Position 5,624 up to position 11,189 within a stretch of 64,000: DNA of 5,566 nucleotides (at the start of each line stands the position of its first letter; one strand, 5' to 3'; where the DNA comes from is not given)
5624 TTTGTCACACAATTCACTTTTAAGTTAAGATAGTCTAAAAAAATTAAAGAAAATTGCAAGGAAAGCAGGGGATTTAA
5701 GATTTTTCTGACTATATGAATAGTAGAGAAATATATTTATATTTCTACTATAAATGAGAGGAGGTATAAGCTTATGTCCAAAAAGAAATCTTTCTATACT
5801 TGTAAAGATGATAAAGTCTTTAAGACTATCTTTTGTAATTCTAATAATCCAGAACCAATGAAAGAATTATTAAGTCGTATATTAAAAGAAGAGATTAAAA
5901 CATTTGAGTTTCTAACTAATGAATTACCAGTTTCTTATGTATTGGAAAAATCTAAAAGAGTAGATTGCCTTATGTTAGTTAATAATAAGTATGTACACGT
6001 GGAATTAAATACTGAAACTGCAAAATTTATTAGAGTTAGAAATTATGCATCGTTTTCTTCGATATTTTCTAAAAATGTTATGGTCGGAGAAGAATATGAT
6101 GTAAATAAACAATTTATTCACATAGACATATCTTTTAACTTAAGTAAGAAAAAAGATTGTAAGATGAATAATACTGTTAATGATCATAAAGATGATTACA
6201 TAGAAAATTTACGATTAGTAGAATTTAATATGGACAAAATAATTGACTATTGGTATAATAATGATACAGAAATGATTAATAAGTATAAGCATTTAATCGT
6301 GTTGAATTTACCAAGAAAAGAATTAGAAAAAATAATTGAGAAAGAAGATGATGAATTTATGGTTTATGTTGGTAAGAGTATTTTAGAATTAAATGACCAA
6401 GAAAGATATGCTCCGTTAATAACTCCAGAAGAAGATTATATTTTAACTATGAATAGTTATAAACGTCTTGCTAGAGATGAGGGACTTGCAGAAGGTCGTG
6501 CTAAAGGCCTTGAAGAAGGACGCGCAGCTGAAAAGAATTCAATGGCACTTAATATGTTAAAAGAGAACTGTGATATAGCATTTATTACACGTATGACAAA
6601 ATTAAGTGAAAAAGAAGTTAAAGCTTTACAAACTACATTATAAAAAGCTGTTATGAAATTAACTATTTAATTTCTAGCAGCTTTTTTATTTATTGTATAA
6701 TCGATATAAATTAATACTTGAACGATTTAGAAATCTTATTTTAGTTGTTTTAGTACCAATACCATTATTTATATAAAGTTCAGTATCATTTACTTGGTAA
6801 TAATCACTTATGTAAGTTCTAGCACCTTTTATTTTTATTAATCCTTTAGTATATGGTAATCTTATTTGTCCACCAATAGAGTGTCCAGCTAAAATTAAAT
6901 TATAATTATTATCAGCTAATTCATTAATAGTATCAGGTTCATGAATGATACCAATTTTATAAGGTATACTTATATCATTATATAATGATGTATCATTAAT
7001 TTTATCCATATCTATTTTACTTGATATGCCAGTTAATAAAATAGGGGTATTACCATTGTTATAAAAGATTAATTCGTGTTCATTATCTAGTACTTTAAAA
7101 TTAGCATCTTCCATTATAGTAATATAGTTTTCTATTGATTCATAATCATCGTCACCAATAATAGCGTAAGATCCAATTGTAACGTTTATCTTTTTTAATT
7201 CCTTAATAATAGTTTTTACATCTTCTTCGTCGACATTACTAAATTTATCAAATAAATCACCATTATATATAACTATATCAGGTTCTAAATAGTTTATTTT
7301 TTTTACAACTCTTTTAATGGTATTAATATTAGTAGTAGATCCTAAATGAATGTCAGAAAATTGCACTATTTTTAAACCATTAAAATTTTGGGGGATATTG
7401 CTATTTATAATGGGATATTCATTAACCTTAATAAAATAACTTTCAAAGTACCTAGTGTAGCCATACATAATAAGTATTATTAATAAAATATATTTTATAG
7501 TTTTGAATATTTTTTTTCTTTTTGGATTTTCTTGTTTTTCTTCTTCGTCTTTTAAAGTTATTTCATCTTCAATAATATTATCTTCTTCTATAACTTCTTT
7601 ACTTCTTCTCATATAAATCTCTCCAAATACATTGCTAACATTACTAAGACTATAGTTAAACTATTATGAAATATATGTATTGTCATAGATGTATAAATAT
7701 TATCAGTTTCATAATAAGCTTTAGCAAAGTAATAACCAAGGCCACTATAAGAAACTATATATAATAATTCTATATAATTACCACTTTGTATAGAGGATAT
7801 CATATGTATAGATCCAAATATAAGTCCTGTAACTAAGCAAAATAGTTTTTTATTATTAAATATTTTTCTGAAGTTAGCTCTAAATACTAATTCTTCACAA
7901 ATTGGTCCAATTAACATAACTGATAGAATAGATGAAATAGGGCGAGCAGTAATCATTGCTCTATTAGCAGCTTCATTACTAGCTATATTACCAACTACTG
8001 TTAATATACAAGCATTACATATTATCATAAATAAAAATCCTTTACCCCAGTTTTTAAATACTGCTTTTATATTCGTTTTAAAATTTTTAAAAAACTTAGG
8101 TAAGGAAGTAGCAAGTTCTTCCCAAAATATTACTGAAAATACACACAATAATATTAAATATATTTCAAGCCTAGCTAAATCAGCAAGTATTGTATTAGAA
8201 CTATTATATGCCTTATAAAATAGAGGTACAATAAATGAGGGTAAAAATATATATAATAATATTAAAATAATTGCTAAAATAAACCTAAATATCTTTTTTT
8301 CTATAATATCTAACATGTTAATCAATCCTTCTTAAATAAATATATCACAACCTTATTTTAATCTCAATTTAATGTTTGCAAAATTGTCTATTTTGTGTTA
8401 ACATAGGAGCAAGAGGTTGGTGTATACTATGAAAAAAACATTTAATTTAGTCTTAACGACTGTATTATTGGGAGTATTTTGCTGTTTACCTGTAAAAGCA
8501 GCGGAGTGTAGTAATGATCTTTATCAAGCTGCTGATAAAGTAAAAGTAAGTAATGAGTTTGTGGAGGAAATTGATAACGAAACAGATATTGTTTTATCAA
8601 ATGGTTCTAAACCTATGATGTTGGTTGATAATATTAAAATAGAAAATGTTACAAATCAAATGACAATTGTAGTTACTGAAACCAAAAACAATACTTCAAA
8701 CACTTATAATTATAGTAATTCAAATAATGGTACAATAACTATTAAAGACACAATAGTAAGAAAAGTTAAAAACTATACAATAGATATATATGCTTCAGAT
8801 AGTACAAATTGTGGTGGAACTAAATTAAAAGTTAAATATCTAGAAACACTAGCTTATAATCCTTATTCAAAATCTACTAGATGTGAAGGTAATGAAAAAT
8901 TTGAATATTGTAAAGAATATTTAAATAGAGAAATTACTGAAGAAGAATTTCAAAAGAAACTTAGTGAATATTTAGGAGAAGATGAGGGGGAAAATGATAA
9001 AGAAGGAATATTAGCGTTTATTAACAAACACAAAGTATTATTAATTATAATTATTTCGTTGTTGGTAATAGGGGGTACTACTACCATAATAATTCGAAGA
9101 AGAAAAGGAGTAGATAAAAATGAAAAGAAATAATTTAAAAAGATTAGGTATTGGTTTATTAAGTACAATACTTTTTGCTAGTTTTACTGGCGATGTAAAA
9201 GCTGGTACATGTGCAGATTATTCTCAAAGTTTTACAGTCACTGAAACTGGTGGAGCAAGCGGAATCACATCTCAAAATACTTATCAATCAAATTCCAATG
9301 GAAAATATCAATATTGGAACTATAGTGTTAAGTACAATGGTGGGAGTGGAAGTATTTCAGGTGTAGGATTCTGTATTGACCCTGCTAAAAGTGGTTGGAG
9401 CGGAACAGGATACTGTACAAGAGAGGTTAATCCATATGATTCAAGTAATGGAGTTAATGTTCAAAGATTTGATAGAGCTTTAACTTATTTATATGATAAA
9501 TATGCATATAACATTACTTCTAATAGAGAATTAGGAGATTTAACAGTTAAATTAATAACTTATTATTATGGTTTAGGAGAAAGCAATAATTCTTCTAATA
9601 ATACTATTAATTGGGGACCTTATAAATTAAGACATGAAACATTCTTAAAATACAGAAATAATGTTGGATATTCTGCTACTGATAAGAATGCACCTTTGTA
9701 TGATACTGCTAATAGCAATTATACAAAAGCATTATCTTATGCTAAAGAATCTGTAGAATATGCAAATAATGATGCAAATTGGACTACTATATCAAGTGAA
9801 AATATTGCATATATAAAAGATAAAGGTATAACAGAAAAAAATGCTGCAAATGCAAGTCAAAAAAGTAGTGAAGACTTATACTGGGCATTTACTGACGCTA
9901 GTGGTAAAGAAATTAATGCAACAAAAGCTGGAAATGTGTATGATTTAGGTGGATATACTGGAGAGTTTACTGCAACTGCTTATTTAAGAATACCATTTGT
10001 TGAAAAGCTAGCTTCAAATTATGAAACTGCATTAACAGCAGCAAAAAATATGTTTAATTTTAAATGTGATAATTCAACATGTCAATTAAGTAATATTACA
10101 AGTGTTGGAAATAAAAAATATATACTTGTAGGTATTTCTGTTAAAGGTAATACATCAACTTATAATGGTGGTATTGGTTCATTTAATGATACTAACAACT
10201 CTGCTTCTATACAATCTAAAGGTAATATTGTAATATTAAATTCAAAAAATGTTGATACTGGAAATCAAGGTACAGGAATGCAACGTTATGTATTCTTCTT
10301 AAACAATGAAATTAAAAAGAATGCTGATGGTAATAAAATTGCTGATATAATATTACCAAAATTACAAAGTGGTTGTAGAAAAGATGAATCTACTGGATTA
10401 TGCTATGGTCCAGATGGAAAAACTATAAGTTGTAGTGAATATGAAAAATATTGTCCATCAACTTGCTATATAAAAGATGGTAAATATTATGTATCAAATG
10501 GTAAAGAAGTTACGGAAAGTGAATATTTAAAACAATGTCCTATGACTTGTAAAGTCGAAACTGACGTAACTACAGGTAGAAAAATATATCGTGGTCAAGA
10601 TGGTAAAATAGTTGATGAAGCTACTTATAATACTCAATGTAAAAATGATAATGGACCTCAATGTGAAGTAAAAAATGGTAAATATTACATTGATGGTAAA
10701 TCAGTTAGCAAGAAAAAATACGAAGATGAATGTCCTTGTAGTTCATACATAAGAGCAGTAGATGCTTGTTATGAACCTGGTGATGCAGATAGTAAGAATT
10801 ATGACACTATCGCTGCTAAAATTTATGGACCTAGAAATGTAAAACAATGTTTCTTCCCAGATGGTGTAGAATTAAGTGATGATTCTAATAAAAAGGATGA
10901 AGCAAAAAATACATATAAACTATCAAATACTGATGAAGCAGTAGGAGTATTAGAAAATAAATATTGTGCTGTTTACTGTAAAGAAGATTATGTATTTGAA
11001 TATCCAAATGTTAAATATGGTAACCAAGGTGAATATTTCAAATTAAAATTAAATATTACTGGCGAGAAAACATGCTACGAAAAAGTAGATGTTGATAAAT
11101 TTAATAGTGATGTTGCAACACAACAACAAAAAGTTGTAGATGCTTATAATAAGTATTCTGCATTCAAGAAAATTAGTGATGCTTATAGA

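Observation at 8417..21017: Tad/Flp-like locus physically coupled to a membrane-anchored protein and a 1290-aa Cys-rich secreted giant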

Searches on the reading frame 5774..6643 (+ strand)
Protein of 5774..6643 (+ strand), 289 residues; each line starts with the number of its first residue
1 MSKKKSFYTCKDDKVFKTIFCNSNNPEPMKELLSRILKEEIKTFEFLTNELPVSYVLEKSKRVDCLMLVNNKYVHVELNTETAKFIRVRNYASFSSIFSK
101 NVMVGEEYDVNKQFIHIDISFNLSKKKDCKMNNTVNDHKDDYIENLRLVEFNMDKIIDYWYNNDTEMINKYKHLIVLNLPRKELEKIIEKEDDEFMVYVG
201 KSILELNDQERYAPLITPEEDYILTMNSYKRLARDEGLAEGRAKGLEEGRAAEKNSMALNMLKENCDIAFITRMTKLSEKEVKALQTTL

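Call 5: search_protein_families(library=pfam, proteins=[window:5774-6643:+], max_evalue=0.1)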
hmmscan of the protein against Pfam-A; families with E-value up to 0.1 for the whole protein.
window:5774-6643:+ (289 aa): 0 families

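Call 7: search_protein_families(library=ncbifam, proteins=[window:5774-6643:+], max_evalue=0.1)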
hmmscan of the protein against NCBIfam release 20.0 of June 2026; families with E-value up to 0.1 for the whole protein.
window:5774-6643:+ (289 aa): 3 families
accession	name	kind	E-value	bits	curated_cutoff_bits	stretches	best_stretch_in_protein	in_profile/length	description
TIGR01784.1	T_den_put_tspse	subfamily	3.9e-12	46.6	52.1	1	11-284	1-272/273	Rpn family recombination-promoting nuclease/putative transposase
NF045979.1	ComEC_MAG0480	equivalog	0.011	14.5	150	1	90-190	115-216/461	MAG0480 family ComEC-like protein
NF004270.2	PRK05687.2-1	equivalog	0.02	14.5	180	1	234-269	71-107/223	flagellar assembly protein FliH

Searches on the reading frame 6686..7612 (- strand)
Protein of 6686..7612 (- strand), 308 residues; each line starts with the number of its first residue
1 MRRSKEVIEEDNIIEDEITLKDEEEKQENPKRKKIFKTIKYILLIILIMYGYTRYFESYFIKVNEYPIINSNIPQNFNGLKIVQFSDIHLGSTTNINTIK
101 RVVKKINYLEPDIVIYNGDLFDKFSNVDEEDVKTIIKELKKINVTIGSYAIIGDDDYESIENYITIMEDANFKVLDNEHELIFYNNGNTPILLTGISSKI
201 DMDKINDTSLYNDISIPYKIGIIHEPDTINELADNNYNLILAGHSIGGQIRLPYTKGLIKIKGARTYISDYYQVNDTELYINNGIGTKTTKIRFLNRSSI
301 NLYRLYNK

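Call 5: search_protein_families(library=pfam, proteins=[window:6686-7612:-], max_evalue=0.1)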
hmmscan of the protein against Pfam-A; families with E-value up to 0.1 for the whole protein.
window:6686-7612:- (308 aa): 4 families
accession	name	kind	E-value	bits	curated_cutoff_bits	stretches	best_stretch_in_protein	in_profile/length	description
PF00149.33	Metallophos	-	5.5e-08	33.9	21.5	1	80-245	1-188/191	Calcineurin-like phosphoesterase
PF03874.21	RNA_pol_Rpb4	-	0.01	16.6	25.6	1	34-180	25-106/116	RNA polymerase Rpb4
PF01616.22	Orbi_NS3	-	0.043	13.8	27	1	23-107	69-148/179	Orbivirus NS3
PF17643.6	TssR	-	0.061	13.8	25.7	1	80-141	27-88/102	TssR protein N-terminal barrel domain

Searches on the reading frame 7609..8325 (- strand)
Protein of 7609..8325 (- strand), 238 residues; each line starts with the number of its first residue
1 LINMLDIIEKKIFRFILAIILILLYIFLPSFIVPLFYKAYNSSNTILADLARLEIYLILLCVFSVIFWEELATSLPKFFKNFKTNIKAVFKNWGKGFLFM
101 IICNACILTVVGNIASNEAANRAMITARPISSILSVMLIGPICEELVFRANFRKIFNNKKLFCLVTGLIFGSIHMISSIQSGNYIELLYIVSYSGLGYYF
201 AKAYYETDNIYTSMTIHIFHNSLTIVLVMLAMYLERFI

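Call 5: search_protein_families(library=pfam, proteins=[window:7609-8325:-], max_evalue=0.1)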
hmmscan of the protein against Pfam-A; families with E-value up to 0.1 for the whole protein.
window:7609-8325:- (238 aa): 2 families
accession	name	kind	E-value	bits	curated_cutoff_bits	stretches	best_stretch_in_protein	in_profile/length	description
PF02517.21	Rce1-like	-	4.2e-15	56.2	22.4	1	129-222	4-92/93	Type II CAAX prenyl endopeptidase Rce1-like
PF19519.4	DUF6051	-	0.018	14.6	27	1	139-178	227-266/406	Family of unknown function (DUF6051)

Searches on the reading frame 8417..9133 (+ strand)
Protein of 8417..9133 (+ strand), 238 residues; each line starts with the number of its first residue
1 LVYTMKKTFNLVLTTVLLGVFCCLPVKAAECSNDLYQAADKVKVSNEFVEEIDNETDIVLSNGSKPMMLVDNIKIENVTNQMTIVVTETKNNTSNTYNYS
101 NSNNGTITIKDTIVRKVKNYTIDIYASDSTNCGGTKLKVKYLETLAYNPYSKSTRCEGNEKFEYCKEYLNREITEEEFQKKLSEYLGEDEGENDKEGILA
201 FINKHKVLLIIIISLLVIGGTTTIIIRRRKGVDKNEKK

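Call 4: search_protein_families(library=pfam, proteins=[window:8417-9133:+], max_evalue=0.1)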
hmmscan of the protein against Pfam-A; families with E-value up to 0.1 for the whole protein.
window:8417-9133:+ (238 aa): 1 family
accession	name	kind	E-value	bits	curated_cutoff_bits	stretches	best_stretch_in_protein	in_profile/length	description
PF18022.7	Lectin_C_term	-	0.007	17.2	27.1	1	70-106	55-91/102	Ricin-type beta-trefoil lectin C-terminal domain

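Call 6: search_protein_families(library=ncbifam, proteins=[window:8417-9133:+], max_evalue=0.1)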
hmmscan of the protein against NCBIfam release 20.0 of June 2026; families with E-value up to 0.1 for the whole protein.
window:8417-9133:+ (238 aa): 1 family
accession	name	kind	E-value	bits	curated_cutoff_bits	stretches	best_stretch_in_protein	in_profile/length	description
NF002537.0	PRK02090.1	equivalog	0.029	14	154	1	30-102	17-87/244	phosphoadenylyl-sulfate reductase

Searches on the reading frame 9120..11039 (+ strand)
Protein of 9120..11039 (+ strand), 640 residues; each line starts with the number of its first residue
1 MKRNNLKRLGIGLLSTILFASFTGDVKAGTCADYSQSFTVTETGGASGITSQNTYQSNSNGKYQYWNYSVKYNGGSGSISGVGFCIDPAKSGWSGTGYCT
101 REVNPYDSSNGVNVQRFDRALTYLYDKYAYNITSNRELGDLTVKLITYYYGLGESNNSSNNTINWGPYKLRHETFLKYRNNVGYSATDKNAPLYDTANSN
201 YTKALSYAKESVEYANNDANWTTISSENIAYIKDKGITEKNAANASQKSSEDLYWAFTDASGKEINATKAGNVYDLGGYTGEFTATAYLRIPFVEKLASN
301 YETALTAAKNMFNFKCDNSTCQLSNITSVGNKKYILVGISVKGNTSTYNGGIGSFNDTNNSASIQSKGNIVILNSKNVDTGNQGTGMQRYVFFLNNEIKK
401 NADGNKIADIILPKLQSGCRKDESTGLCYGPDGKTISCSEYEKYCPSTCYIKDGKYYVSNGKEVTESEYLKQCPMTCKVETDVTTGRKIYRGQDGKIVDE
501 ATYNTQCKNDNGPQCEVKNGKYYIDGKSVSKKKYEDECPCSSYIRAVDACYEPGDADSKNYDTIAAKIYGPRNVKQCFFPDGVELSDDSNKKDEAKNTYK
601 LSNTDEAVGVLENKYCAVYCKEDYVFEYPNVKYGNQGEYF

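Call 72: predict_structure(alignment_id=A6)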
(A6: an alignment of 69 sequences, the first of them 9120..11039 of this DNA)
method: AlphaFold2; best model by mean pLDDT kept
length: 640 residues; sequences in the alignment: 69
mean_pLDDT: 66.6   pTM: 0.52
mean pLDDT of the five models: 66.6, 65.8, 65.6, 64.6, 64.0
residues with pLDDT >= 90: 67; 70-90: 205; 50-70: 243; < 50: 125
segments of 3 or more residues with pLDDT < 50: 25-29, 47-59, 161-164, 166-171, 220-222, 246-251, 293-298, 345-366, 406-417, 574-590, 601-603, 606-622, 636-640
pLDDT, mean of each block of 10 residues (from residue 1): 69 86 55 72 64 41 79 75 90 89 88 92 86 83 92 74 43 58 57 84 89 66 55 57 53 65 71 60 63 48 60 60 59 54 45 35 52 81 77 77 47 47 78 80 71 79 81 71 84 81 69 76 89 78 57 60 62 48 45 55 47 43 61 50
secondary structure, 60 per line:
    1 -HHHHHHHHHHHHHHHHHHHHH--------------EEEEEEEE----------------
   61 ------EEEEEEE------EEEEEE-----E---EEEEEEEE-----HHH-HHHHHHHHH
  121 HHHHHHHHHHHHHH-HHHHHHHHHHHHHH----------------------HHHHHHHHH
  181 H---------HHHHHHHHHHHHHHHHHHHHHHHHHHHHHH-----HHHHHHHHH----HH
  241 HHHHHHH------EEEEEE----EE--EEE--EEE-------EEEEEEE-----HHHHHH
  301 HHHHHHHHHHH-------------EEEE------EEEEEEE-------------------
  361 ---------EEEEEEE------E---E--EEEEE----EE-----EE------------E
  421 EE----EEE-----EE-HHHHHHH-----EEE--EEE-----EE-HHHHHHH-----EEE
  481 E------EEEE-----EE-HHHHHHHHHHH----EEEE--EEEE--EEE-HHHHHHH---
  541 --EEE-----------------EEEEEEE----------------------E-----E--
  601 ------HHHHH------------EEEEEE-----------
elements in order (helices of 4 or more, strands of 3 or more residues): H2-22 E37-44 E67-73 E80-85 E95-102 H112-134 H136-149 H172-181 H191-220 H226-234 H239-247 E254-259 E268-270 E273-275 E283-289 H295-311 E325-328 E335-341 E370-376 E390-394 E420-422 E427-429 H438-444 E450-452 E455-457 H466-472 E478-481 E488-491 H500-510 E515-518 E521-524 E527-529 H531-537 E543-545 E563-569 H607-611 E624-629

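Call 78: fold_search(model_id=the predicted structure, library=pdb)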
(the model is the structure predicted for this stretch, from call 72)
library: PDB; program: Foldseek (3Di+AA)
matches with E <= 10: 455; with E <= 0.001: 0
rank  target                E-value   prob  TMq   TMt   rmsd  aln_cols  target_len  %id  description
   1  9h95_A                8.7e-02  0.11  0.08  0.14  31.1       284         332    8  YnaI in closed conformation purified in DDM with additional lipids showing ligand-filled pockets (released 2025-09-24)
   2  5nik_D                1.6e-01  0.03  0.07  0.11  35.8       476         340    8  Structure of the MacAB-TolC ABC-type tripartite multidrug efflux pump (released 2017-05-24)
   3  9h2v_A                1.9e-01  0.08  0.08  0.14  28.4       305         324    6  a YnaI-MscS chimera in an open conformation purified in DDM showing ligand-filled pockets (released 2025-09-24)
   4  9h2p_A                2.9e-01  0.07  0.08  0.14  28.0       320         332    9  YnaI in its open conformation purified in DDM showing ligand-filled pockets (released 2025-09-24)
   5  9csk_D                3.5e-01  0.16  0.08  0.15   8.4        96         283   21  Crystal structure of CDK4 cyclin D1 in complex with atirmociclib (released 2025-03-26)
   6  9e65_A                3.5e-01  0.06  0.08  0.14  30.1       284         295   10  Cryo-EM structure of mechanosensitive channel YnaI A155V mutant in conformation 1 (released 2025-08-27)
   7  2v9a_B                4.8e-01  0.08  0.05  0.19  12.1        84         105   21  Structure of Citrate-free Periplasmic Domain of Sensor Histidine Kinase CitA (released 2008-03-25)
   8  6urt_A                4.8e-01  0.06  0.08  0.14  29.7       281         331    5  Extended Sensor Paddles with Bound Lipids Revealed in Mechanosensitive Channel YnaI (released 2020-10-28)
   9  6vxn_A                4.8e-01  0.03  0.06  0.11  28.9       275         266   12  Cryo-EM structure of Arabidopsis thaliana MSL1 A320V (released 2020-08-05)
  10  3c51_B                5.4e-01  0.04  0.07  0.09  20.5       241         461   11  Crystal structure of G protein coupled receptor kinase 1 bound to ADP and magnesium chloride at 3.55A (released 2008-03-11)
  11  3gt8_A                7.5e-01  0.12  0.08  0.15   8.0        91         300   20  Crystal structure of the inactive EGFR kinase domain in complex with AMP-PNP (released 2009-07-21)
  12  2xga_B                7.9e-01  0.10  0.07  0.24  10.0        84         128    7  MTSL spin-labelled Shigella Flexneri Spa15 (released 2010-12-01)
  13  6het                  8.3e-01  0.08  0.06  0.12  10.3        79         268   15  Crystal Structure of Ephrin A2 (EphA2) Receptor Protein Kinase with the NVP-BHG712 derivative AT055 (released 2019-08-28)
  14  4hw9_A                8.8e-01  0.05  0.07  0.14  25.8       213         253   13  Crystal Structure of Helicobacter pylori MscS (Closed State) (released 2013-02-13)
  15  8bom                  9.3e-01  0.08  0.06  0.12  10.8        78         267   15  Crystal Structure of Ephrin A2 (EphA2) Receptor Protein Kinase with Compound 14 (released 2023-03-08)
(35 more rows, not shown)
